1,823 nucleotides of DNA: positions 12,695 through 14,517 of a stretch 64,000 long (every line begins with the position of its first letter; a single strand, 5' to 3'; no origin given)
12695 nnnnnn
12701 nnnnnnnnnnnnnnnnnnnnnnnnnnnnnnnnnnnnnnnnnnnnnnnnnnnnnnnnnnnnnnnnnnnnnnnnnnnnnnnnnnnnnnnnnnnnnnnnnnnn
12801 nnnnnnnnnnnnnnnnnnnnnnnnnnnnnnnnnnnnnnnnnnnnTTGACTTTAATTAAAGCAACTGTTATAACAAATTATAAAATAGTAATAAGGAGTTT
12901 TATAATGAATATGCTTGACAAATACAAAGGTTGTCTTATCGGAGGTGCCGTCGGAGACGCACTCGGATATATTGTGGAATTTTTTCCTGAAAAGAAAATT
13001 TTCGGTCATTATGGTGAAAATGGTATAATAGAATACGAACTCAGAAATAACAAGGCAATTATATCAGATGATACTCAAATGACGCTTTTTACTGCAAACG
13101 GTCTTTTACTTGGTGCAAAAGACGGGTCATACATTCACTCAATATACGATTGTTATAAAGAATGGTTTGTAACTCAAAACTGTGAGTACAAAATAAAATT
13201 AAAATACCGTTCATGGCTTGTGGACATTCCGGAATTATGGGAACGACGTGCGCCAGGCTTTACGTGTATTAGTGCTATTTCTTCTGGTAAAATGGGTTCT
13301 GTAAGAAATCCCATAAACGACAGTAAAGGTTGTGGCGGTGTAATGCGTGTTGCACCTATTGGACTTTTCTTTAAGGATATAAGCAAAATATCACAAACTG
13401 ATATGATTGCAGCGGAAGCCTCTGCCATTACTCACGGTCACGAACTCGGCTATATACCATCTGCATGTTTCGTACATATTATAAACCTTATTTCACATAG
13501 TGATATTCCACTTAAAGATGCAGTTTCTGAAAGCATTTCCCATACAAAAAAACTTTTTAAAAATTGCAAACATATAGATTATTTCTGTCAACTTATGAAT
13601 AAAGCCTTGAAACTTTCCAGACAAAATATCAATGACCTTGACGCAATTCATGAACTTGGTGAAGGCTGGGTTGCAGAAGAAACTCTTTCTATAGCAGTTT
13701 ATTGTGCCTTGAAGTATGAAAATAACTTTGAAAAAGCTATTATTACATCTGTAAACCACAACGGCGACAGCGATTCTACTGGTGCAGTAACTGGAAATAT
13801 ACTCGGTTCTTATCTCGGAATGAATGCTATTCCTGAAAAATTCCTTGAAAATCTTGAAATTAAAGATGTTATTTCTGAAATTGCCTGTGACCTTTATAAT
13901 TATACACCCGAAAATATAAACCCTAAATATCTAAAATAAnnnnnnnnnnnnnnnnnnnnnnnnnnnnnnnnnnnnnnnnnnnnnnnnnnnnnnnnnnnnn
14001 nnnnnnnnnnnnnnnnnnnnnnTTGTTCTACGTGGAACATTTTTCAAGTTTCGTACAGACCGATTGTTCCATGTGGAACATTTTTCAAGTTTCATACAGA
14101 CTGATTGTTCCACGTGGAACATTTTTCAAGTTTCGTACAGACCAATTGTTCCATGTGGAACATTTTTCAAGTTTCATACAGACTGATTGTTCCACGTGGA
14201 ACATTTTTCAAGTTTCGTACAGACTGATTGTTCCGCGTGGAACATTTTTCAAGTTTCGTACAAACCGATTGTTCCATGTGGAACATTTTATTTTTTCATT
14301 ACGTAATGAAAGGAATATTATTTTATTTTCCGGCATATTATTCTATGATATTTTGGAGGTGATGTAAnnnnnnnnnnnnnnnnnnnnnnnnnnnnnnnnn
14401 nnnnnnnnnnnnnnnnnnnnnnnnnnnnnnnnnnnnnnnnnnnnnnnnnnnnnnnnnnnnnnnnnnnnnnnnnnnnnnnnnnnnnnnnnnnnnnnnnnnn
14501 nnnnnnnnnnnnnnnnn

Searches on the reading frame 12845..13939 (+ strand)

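Call 7: search_protein_families(library=pfam, proteins=[window:12845-13939:+])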
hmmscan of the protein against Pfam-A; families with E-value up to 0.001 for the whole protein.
window:12845-13939:+ (364 aa): 1 family
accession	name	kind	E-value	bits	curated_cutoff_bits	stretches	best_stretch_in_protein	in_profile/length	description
PF03747.19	ADP_ribosyl_GH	-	4.4e-63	214.1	26.2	1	29-331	1-286/287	ADP-ribosylglycohydrolase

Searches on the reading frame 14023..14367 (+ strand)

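Call 67: search_protein_families(library=pfam, proteins=[window:14023-14367:+], max_evalue=1)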
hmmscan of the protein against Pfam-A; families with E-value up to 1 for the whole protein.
window:14023-14367:+ (114 aa): 4 families
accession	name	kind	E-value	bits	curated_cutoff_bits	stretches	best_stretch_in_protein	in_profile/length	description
PF06905.18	FAIM1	-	0.09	12.9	22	1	22-102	30-108/172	Fas apoptotic inhibitory molecule (FAIM1)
PF05486.17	SRP9-21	-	0.094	13.4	21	0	72-93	60-82/89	Signal recognition particle 9 kDa protein (SRP9)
PF15675.10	CLLAC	-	0.13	12.4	25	0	14-21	1-8/30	CLLAC-motif containing domain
PF19548.4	CHRDL_1_2_C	-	0.19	12.5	27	0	42-65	63-86/120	Chordin-like protein 1/2 C-terminal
